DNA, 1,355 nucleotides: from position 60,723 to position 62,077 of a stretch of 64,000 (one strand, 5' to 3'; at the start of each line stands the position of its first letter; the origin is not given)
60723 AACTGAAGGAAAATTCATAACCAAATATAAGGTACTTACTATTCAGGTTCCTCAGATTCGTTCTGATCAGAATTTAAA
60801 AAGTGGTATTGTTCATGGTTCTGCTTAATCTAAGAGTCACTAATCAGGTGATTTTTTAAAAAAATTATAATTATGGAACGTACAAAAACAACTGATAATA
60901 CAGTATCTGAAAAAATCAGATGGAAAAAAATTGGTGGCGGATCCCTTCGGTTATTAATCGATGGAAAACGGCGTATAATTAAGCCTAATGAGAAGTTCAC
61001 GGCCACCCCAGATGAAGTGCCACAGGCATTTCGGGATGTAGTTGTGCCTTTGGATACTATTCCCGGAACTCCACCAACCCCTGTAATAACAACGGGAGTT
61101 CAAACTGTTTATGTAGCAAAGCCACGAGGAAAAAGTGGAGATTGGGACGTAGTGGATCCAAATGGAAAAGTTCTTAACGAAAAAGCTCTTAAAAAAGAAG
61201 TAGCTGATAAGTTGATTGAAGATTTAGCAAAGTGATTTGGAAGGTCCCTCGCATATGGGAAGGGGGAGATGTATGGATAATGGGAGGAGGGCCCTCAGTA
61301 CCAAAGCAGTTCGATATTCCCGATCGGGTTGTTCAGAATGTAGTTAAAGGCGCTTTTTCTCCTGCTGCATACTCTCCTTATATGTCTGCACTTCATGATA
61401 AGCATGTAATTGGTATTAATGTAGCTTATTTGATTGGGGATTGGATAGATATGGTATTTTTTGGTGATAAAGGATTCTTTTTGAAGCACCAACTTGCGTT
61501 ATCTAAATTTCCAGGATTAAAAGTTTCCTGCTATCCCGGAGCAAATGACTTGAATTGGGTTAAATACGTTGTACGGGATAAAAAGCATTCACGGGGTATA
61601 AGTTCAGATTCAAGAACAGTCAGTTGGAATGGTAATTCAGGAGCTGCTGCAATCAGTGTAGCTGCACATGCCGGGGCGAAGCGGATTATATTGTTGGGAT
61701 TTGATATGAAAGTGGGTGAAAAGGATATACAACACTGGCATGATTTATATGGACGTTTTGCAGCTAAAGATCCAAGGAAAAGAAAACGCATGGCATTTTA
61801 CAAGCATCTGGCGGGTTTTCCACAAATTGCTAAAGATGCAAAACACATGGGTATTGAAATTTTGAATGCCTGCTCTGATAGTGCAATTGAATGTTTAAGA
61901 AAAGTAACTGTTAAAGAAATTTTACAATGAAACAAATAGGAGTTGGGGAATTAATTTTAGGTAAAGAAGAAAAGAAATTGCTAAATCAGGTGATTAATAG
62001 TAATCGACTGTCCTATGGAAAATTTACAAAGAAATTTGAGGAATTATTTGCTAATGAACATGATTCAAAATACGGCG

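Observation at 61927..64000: DegT-family enzyme with His replacing the PLP lysine, adjacent to Gmd: a phage GDP-3,6-dideoxyhexose (colitose-type) pathway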

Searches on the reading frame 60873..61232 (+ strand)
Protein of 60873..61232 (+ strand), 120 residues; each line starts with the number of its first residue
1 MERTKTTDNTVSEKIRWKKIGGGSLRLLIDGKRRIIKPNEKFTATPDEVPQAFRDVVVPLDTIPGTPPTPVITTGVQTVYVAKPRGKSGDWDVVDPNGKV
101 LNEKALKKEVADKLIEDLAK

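Call 3: search_protein_families(library=pfam, proteins=[window:60873-61232:+], max_evalue=0.01)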
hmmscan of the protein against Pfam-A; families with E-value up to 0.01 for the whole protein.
window:60873-61232:+ (120 aa): 0 families

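Call 36: search_protein_families(library=phrogs, proteins=[window:60873-61232:+], max_evalue=0.001)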
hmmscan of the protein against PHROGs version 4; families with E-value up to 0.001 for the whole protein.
window:60873-61232:+ (120 aa): 0 families

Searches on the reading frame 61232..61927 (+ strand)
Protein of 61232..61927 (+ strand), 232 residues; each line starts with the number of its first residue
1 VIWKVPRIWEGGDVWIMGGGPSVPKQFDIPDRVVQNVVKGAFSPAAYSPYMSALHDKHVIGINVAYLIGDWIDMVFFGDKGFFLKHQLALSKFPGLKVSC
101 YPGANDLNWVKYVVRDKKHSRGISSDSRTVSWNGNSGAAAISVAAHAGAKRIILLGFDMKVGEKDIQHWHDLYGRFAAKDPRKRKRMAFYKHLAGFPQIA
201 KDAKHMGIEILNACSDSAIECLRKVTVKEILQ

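Call 3: search_protein_families(library=pfam, proteins=[window:61232-61927:+], max_evalue=0.01)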
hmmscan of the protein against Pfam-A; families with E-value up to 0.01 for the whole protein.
window:61232-61927:+ (232 aa): 1 family
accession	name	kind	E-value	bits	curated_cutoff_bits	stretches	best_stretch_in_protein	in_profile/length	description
PF01973.23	MptE-like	-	0.001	19.3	34.6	0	131-160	138-167/171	6-hydroxymethylpterin diphosphokinase MptE-like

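Call 4: search_protein_families(library=ncbifam, proteins=[window:61232-61927:+], max_evalue=0.01)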
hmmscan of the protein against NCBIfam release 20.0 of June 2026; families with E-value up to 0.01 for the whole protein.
window:61232-61927:+ (232 aa): 0 families

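Call 36: search_protein_families(library=phrogs, proteins=[window:61232-61927:+], max_evalue=0.001)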
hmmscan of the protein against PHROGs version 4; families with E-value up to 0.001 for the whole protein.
window:61232-61927:+ (232 aa): 1 family
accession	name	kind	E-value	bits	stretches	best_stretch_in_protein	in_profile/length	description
phrog_4603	-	other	7.7e-28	98.3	1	49-231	10-173/178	alpha-2;3-sialyltransferase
